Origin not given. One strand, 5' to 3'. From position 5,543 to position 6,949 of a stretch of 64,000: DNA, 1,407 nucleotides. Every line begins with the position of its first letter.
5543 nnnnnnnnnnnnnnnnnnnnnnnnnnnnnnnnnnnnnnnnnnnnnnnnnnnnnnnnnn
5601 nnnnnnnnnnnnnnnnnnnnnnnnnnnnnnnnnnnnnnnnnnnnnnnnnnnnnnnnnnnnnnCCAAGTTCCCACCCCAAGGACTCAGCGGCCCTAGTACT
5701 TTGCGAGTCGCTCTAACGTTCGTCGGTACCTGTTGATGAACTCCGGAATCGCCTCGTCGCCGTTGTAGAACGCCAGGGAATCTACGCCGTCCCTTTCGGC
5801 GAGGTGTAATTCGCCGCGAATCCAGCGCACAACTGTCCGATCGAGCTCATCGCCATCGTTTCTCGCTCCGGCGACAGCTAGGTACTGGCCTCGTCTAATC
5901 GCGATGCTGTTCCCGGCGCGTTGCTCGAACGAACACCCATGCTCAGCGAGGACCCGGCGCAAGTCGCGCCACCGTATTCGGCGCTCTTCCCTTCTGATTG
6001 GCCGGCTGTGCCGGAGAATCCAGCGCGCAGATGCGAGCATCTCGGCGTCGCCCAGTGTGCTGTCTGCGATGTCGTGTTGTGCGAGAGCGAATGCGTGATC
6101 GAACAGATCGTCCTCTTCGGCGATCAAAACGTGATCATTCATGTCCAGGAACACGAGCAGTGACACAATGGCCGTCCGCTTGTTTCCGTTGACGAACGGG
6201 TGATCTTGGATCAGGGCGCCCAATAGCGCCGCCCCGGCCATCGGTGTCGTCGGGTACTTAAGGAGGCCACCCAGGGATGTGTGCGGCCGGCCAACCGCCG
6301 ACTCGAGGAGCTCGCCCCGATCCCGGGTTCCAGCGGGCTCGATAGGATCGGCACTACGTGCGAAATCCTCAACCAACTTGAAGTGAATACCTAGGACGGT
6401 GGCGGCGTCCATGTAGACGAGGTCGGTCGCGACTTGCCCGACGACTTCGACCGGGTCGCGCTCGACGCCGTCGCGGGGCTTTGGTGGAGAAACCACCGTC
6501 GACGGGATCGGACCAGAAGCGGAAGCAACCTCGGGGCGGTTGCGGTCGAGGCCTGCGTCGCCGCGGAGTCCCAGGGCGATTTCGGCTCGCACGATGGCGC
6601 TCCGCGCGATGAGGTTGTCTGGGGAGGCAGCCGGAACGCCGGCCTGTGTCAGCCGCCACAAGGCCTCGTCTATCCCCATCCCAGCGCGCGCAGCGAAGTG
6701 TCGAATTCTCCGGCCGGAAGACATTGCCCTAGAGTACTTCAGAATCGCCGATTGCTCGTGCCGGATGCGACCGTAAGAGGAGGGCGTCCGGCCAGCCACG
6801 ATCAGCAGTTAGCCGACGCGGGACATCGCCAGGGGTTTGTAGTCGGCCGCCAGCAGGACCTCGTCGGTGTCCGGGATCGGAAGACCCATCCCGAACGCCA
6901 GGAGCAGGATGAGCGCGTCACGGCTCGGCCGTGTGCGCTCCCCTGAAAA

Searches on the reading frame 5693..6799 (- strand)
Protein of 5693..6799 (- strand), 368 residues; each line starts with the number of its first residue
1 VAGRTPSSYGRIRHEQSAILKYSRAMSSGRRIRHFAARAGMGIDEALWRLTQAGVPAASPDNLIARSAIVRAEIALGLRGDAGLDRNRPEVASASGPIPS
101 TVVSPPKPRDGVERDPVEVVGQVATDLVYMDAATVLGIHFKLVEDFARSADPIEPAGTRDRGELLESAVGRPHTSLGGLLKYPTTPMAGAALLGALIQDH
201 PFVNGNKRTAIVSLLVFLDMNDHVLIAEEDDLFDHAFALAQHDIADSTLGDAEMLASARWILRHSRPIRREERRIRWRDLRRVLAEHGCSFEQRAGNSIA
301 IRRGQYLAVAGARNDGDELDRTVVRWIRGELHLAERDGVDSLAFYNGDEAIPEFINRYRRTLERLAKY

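Call 12: search_protein_families(library=pfam, proteins=[window:5693-6799:-], max_evalue=0.001)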
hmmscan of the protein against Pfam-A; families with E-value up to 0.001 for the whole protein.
window:5693-6799:- (368 aa): 1 family
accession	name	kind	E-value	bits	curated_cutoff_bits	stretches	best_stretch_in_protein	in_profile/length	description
PF02661.23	Fic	-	9.1e-12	46.1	24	1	129-218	1-93/93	Fic/DOC family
